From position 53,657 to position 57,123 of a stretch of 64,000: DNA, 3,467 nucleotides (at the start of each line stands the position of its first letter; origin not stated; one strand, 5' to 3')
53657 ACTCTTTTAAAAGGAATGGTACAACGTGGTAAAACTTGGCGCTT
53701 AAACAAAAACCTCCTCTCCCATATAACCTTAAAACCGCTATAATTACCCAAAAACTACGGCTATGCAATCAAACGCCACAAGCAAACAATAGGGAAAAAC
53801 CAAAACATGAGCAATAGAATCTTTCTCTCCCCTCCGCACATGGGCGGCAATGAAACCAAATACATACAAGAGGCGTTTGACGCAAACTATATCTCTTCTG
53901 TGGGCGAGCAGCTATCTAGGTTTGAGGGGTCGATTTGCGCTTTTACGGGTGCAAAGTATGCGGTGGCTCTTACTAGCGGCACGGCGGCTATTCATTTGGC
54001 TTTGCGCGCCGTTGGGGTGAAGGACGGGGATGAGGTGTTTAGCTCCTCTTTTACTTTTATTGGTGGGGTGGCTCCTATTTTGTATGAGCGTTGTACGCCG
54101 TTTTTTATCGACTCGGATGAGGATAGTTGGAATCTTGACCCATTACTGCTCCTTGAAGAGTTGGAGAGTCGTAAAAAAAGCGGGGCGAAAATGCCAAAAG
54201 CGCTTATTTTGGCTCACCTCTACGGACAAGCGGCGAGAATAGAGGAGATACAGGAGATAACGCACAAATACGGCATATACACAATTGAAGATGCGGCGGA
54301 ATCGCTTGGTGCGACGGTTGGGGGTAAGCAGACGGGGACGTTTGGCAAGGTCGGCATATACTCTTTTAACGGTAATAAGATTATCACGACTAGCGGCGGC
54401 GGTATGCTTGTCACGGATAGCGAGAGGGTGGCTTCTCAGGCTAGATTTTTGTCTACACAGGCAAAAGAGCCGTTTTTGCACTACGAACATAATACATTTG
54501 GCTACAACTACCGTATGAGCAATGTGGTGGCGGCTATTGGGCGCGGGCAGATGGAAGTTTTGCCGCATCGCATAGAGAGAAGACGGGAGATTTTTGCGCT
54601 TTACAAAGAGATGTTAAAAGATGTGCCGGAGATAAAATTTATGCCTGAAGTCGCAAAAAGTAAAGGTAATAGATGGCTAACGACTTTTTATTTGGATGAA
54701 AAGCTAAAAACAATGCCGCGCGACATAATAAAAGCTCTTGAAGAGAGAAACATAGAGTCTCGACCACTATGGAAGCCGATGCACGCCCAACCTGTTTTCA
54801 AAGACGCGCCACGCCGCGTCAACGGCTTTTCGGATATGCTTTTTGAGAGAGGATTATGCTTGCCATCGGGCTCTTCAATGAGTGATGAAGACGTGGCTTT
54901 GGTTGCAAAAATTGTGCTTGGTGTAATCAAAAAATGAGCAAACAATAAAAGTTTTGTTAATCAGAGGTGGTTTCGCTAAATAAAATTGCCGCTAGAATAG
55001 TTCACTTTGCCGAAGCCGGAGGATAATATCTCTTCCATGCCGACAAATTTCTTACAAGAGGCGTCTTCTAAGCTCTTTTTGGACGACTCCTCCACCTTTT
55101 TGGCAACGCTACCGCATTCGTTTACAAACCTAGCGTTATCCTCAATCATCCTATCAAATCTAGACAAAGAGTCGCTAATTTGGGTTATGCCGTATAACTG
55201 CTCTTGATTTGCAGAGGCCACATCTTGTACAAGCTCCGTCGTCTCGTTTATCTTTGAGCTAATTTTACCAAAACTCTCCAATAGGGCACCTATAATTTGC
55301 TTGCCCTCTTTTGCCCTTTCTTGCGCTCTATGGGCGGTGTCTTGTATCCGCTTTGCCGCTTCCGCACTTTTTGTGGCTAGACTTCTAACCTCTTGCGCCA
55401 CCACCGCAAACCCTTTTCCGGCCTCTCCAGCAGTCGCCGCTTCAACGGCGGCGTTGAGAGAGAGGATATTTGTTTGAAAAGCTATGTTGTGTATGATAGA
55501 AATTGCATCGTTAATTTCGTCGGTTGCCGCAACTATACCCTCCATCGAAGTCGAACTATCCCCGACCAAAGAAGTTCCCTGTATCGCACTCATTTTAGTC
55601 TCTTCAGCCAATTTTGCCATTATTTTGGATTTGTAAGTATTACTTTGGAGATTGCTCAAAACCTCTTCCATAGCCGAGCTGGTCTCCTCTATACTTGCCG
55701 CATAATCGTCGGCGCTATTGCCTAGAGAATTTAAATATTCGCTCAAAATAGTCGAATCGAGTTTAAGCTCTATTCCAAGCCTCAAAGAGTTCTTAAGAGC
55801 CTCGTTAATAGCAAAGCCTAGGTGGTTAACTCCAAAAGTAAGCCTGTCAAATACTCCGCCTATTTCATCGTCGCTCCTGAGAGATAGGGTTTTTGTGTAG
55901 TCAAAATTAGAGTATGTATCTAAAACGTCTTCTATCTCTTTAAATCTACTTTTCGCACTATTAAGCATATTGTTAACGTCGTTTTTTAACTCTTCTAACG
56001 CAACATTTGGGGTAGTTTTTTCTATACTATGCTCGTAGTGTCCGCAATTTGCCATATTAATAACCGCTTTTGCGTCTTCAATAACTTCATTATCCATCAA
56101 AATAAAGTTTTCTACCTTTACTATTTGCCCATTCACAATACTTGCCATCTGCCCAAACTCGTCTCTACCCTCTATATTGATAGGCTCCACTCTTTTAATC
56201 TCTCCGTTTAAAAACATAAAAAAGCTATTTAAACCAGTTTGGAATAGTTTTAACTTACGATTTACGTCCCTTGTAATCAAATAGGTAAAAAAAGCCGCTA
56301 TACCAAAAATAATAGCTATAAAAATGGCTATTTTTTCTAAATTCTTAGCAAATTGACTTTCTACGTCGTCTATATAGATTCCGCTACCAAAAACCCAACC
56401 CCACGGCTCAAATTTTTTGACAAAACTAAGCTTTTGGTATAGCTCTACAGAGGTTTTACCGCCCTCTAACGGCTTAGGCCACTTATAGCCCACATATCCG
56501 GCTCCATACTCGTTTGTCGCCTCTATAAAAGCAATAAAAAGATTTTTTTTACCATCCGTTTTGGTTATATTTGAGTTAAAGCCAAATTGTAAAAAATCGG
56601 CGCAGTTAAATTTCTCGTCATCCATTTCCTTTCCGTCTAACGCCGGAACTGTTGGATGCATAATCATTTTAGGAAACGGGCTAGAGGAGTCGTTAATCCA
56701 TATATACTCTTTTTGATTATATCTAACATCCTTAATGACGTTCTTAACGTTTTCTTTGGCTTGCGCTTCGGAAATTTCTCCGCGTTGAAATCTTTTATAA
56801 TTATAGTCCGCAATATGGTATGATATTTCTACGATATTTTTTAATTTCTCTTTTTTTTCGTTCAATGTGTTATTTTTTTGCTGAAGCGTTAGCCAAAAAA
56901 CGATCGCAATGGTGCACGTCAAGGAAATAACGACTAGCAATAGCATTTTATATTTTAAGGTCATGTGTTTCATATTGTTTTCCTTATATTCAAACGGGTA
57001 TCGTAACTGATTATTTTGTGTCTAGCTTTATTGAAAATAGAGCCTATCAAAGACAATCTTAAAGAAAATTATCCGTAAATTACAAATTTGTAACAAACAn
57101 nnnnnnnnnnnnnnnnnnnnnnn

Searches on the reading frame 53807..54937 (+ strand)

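Call 47: search_protein_families(library=pfam, proteins=[window:53807-54937:+])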
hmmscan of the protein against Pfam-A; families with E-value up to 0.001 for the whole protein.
window:53807-54937:+ (376 aa): 4 families
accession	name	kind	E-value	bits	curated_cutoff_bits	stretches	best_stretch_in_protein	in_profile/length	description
PF01041.23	DegT_DnrJ_EryC1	-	1.7e-94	317.4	19.8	1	12-370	3-359/360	DegT/DnrJ/EryC1/StrS aminotransferase family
PF00155.27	Aminotran_1_2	-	0.00044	20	19.7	1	38-164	46-187/361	Aminotransferase class I and II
PF01053.26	Cys_Met_Meta_PP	-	0.0006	18.9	27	1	36-84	54-101/381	Cys/Met metabolism PLP-dependent enzyme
PF01212.27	Beta_elim_lyase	-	0.00066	19.5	27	0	36-277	34-272/288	Beta-eliminating lyase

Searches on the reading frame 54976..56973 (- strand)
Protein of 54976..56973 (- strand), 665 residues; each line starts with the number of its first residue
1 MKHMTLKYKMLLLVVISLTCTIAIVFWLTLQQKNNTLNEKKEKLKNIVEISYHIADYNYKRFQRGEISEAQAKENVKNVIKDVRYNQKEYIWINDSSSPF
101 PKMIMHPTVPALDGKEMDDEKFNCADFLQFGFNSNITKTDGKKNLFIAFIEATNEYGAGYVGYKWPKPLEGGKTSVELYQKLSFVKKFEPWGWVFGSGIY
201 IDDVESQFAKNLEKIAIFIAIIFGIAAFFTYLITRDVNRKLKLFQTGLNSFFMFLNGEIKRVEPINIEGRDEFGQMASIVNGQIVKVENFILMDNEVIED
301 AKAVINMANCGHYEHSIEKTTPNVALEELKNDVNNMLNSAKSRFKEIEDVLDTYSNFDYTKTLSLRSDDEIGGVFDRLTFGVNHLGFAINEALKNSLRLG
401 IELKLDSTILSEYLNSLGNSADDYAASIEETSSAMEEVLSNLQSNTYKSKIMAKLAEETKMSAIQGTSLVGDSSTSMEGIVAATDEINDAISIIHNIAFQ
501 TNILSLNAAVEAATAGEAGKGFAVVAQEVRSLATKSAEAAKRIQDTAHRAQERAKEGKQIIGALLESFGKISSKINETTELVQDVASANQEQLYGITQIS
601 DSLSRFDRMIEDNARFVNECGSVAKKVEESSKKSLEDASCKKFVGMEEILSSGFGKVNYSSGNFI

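Call 47: search_protein_families(library=pfam, proteins=[window:54976-56973:-])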
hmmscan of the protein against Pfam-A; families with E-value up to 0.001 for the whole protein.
window:54976-56973:- (665 aa): 4 families
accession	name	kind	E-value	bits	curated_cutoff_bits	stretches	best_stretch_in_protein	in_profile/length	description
PF08269.17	dCache_2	-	2.6e-36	125.7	26.5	1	31-212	37-194/298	Cache domain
PF00015.26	MCPsignal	-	6.8e-36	124.1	34.6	1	454-609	2-171/172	Methyl-accepting chemotaxis protein (MCP) signalling domain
PF17200.10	sCache_2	-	1.3e-26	93.8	25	2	39-120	4-83/155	Single Cache domain 2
PF17201.10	Cache_3-Cache_2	-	8.2e-06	25.8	27.7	1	69-207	184-292/299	Cache 3/Cache 2 fusion domain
